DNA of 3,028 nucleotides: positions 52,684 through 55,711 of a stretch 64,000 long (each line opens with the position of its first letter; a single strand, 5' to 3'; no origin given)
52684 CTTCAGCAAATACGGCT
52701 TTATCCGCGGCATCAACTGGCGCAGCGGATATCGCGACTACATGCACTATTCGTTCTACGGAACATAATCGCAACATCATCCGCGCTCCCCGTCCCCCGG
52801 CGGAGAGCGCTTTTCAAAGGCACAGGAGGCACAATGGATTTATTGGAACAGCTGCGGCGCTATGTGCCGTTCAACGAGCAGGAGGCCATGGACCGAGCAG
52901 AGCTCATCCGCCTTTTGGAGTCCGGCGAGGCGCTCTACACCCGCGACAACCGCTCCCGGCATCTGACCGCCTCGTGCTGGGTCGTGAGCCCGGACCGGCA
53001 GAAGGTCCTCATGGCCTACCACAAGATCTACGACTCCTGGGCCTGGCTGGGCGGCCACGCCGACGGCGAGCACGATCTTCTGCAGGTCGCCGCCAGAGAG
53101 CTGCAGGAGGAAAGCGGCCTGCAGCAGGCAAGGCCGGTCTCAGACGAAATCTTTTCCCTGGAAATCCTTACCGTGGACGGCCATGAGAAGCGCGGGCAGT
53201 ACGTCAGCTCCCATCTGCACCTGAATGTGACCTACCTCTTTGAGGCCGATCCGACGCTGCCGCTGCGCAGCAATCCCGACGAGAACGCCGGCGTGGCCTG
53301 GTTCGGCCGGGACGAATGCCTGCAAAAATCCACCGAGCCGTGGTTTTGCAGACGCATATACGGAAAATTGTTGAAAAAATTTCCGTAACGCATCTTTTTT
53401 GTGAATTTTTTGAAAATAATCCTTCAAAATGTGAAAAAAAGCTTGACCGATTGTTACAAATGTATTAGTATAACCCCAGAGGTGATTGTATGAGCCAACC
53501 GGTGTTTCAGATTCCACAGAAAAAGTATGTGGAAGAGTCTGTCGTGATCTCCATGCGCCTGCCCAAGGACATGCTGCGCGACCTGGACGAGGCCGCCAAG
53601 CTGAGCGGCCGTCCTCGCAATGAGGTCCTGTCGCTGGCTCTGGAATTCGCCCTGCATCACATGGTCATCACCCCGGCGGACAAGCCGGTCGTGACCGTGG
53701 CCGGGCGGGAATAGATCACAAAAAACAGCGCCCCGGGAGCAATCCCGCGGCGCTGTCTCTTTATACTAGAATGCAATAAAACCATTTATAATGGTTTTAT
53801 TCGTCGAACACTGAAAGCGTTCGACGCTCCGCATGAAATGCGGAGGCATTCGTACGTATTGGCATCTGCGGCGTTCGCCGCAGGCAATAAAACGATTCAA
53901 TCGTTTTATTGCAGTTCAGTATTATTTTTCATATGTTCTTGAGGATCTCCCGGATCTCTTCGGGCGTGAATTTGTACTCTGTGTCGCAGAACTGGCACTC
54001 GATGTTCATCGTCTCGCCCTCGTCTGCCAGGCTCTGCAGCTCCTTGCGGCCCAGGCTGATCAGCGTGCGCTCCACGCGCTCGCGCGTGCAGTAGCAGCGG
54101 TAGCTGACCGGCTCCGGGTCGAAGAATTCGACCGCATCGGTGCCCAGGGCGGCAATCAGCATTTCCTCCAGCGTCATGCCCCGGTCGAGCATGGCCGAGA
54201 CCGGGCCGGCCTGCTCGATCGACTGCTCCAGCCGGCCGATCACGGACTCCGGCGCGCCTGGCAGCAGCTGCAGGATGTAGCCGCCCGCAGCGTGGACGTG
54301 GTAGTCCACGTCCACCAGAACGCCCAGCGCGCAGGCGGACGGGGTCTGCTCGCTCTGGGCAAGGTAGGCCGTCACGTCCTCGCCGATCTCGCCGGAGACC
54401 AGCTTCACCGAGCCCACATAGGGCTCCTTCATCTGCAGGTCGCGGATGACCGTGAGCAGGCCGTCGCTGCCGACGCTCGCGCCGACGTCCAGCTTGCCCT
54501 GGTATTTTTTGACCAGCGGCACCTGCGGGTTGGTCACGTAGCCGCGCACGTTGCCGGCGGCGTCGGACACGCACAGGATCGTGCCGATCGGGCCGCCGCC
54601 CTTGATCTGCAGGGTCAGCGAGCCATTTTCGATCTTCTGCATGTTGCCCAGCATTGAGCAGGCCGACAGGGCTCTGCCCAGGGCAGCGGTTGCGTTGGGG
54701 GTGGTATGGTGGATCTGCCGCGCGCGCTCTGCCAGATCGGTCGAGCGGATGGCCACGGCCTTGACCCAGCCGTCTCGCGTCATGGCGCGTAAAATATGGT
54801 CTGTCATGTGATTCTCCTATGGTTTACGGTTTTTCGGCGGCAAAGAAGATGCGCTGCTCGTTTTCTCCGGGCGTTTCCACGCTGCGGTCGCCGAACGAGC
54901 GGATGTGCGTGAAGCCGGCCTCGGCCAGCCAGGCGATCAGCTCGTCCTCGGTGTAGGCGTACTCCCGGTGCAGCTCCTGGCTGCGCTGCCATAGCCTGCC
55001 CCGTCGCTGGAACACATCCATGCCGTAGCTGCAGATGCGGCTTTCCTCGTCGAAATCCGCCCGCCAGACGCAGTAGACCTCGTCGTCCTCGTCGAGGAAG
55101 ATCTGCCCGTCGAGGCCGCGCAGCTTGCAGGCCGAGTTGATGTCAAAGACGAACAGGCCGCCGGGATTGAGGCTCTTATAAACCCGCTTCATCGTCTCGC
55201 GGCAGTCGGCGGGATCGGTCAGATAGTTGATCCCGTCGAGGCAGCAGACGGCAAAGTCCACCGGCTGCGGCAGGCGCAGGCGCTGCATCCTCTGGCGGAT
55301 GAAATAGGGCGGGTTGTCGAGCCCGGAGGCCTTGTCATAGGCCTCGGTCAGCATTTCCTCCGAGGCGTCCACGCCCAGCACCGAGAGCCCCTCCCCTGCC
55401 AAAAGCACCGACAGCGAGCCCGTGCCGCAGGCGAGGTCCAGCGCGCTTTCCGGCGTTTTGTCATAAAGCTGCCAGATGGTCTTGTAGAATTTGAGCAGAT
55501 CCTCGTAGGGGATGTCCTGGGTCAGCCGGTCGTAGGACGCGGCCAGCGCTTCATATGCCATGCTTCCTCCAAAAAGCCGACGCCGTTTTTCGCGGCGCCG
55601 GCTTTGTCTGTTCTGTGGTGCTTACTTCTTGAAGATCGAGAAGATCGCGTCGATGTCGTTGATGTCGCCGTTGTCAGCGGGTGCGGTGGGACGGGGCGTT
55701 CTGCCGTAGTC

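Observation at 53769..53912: Five back-to-back hairpins, three of them enclosed in a linker-free four-way junction, in the convergent gap between the RHH gene and hslO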

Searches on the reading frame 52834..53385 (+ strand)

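Call 61: search_protein_families(library=pfam, proteins=[window:52834-53385:+], max_evalue=0.01)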
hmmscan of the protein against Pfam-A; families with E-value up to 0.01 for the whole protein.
window:52834-53385:+ (184 aa): 1 family
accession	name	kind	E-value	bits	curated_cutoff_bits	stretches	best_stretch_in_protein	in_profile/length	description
PF00293.34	NUDIX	-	4.6e-11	43.3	21.1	1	42-165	2-121/134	NUDIX domain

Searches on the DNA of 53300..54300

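Call 5: search_rna_families(source=window, start=53300, end=54300, threshold=evalue, max_evalue=10, show_alignments=3)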
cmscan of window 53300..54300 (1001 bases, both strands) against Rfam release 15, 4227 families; matches with E-value up to 10: 6.
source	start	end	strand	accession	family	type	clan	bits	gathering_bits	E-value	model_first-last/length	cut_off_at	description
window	53715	53780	-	RF00236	ctRNA_pGA1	Gene; antisense;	-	20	45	0.27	1-79/79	no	ctRNA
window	53722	53812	-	RF02865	ncS01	Gene; sRNA;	-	19.1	58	1.1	1-110/110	no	Burkholderia sRNA 1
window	53774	53802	-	RF02095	mir-2985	Gene; miRNA;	-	17.2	68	2.6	22-50/71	no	mir-2985 microRNA precursor family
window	53340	53477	-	RF00336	snoJ26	Gene; snRNA; snoRNA; CD-box;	-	17.1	50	7.7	1-147/147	no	Small nucleolar RNA J26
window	53408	53429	+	RF00207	K10_TLS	Cis-reg;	-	16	43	5.5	13-34/48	no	K10 transport/localisation element (TLS)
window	53794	53940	-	RF02612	BSR1350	Gene; sRNA;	-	15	216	9.3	1-176/176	no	Brucella sRNA 1350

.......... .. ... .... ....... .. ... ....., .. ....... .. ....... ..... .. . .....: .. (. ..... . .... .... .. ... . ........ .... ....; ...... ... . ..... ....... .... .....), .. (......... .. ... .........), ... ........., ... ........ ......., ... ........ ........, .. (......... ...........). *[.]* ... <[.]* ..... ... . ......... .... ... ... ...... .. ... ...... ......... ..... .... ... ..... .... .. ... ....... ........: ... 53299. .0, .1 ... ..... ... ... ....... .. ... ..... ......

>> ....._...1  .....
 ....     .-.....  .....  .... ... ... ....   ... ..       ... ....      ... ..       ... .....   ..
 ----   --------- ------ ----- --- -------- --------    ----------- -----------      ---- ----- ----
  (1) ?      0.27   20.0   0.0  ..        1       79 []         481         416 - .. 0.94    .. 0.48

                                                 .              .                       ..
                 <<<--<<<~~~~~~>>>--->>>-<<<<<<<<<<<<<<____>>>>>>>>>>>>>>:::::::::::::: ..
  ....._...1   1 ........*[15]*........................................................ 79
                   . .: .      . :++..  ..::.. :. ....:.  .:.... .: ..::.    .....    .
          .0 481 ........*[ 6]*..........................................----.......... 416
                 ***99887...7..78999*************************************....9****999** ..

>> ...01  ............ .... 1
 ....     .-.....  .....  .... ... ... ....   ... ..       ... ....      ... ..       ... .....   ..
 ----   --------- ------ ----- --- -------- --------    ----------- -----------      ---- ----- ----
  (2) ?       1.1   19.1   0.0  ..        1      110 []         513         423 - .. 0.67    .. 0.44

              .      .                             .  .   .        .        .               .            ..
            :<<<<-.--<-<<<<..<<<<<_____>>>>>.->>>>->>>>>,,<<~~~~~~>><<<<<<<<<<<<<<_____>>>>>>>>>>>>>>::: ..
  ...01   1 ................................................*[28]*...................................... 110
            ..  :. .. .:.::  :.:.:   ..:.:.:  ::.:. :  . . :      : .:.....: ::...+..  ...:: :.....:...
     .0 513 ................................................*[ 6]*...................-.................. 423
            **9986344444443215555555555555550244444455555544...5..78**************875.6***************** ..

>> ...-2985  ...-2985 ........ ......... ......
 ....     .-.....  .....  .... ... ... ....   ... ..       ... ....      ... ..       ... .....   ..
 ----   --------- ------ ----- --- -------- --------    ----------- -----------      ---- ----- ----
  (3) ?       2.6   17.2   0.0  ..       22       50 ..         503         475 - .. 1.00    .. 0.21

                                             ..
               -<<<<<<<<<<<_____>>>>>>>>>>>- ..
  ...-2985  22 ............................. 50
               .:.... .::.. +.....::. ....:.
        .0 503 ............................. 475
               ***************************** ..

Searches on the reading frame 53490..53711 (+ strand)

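Call 61: search_protein_families(library=pfam, proteins=[window:53490-53711:+], max_evalue=0.01)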
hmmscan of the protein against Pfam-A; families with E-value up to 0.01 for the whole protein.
window:53490-53711:+ (74 aa): 1 family
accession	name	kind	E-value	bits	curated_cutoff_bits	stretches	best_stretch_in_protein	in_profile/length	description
PF01402.27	RHH_1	-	0.00028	21.2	20.5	1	20-55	2-37/39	Ribbon-helix-helix protein, copG family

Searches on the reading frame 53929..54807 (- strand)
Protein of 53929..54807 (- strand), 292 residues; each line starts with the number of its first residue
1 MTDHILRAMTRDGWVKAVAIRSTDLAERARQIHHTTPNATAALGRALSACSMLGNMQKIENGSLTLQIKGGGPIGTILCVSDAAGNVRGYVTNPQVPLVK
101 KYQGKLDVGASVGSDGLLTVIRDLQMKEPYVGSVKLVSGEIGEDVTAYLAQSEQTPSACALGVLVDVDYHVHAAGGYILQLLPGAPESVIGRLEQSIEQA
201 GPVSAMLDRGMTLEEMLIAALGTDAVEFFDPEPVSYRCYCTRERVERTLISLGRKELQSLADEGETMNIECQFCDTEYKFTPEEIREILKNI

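Call 12: find_related_loci(query=window:53929-54807:-, collection=genome_contigs, flank=3000)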
Query window:53929-54807:- (292 aa) in genome_contigs; peptide patterns used: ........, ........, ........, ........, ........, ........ (x = any residue, [..] = any of these).
501 stretches matched a pattern; 458 encode a relative of the query (tblastn E <= 1e-3); the best 80 are kept; 80 distinct loci.
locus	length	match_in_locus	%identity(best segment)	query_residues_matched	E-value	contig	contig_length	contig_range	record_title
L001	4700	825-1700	74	1-292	6e-150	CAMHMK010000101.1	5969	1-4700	MAG: uncultured Clostridia bacterium isolate SRR11784279_bin.64_metaWRAP_v1.3_MAG genome assembly, contig: ERZ12202740.2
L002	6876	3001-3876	72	1-292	4e-146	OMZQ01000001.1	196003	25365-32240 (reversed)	uncultured Clostridiales bacterium isolate RUG104 genome assembly, contig: scaffold_22, whole genome shotgun sequence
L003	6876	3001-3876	73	1-292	1e-145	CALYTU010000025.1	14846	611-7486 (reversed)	MAG: uncultured Clostridia bacterium isolate SRR7188236_bin.37_metaWRAP_v1.3_MAG genome assembly, contig: ERZ9280836.215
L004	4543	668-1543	72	1-292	1e-146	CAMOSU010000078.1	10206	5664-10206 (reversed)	MAG: uncultured Clostridia bacterium isolate SRR873605_bin.124_metaWRAP_v1.3_MAG genome assembly, contig: NODE_16946_len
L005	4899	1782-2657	73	1-292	3e-146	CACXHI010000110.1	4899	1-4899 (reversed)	MAG: Ruminococcaceae bacterium isolate RUG11259 genome assembly, contig: RUG11259_asm_110, whole genome shotgun sequence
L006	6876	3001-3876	71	1-292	2e-143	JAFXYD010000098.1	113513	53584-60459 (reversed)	MAG: Oscillospiraceae bacterium isolate RGIG6852 Sheep_Rumen-4__c1246409, whole genome shotgun sequence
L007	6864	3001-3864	73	1-288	2e-143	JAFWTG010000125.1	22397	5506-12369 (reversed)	MAG: Oscillospiraceae bacterium isolate RGIG6050 Sheep_Omasum-4__c885211, whole genome shotgun sequence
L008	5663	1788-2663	73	1-292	4e-143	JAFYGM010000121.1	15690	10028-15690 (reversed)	MAG: Oscillospiraceae bacterium isolate RGIG7069 Sheep_Rumen.Co__c4317201, whole genome shotgun sequence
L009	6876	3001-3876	71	1-292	6e-143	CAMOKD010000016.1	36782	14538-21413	MAG: uncultured Clostridia bacterium isolate SRR873601_bin.87_metaWRAP_v1.3_MAG genome assembly, contig: NODE_2460_lengt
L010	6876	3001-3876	72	1-292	1e-142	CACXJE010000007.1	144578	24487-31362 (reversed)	MAG: Ruminococcaceae bacterium isolate RUG11311 genome assembly, contig: RUG11311_asm_7, whole genome shotgun sequence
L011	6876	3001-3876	71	1-292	3e-142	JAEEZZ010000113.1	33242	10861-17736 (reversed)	MAG: Oscillospiraceae bacterium isolate Tb.RUG.97 k141_6944068_flag=1_multi=110.0000_len=33242, whole genome shotgun seq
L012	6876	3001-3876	71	1-292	2e-142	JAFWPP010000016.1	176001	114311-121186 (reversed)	MAG: Oscillospiraceae bacterium isolate RGIG5955 Sheep_Omasum-1__c440, whole genome shotgun sequence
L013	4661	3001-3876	71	1-292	2e-142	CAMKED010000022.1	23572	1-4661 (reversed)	MAG: uncultured Clostridia bacterium isolate SRR12081302_bin.73_metaWRAP_v1.3_MAG genome assembly, contig: ERZ12289775.3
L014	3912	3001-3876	71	1-292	2e-143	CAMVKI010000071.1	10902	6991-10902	MAG TPA_asm: uncultured Clostridia bacterium isolate SRR8387721_bin.10_metaWRAP_v1.3_MAG genome assembly, contig: ERZ142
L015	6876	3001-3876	70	1-292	1e-140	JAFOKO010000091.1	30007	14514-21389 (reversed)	MAG: Oscillospiraceae bacterium isolate RGIG552 Dairy_cattle_Duodenum-5__c356023, whole genome shotgun sequence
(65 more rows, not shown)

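Call 61: search_protein_families(library=pfam, proteins=[window:53932-54807:-], max_evalue=0.01)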
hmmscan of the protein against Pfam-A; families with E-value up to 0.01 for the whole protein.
window:53932-54807:- (292 aa): 1 family
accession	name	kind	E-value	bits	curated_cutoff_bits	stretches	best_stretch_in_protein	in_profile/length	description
PF01430.24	HSP33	-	1.1e-95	320.7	21.4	1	3-281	1-273/273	Hsp33 protein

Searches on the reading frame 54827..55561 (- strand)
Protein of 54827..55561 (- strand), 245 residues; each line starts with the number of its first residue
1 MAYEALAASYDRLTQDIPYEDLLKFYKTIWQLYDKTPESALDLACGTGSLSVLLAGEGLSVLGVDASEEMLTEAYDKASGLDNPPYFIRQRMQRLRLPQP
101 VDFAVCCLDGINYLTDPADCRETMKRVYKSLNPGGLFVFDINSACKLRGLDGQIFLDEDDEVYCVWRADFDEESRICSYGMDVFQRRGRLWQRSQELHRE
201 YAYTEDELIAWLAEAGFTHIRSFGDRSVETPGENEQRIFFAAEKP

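Call 61: search_protein_families(library=pfam, proteins=[window:54827-55561:-], max_evalue=0.01)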
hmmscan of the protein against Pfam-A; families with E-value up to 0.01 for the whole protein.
window:54827-55561:- (245 aa): 6 families
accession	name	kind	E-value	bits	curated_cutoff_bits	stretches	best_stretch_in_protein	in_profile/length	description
PF13649.12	Methyltransf_25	-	9e-16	58.8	27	1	41-135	2-97/97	Methyltransferase domain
PF08241.18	Methyltransf_11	-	1.9e-11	44.9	21.2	1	41-139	1-95/95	Methyltransferase domain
PF13489.12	Methyltransf_23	-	3.5e-11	43.5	27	1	32-218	18-160/164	Methyltransferase domain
PF08242.18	Methyltransf_12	-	1.6e-10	42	30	1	41-137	1-98/98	Methyltransferase domain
PF13847.12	Methyltransf_31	-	4e-10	40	27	1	39-162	6-129/145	Methyltransferase domain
PF01209.24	Ubie_methyltran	-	3.2e-06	27.1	20.1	1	4-138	14-150/233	ubiE/COQ5 methyltransferase family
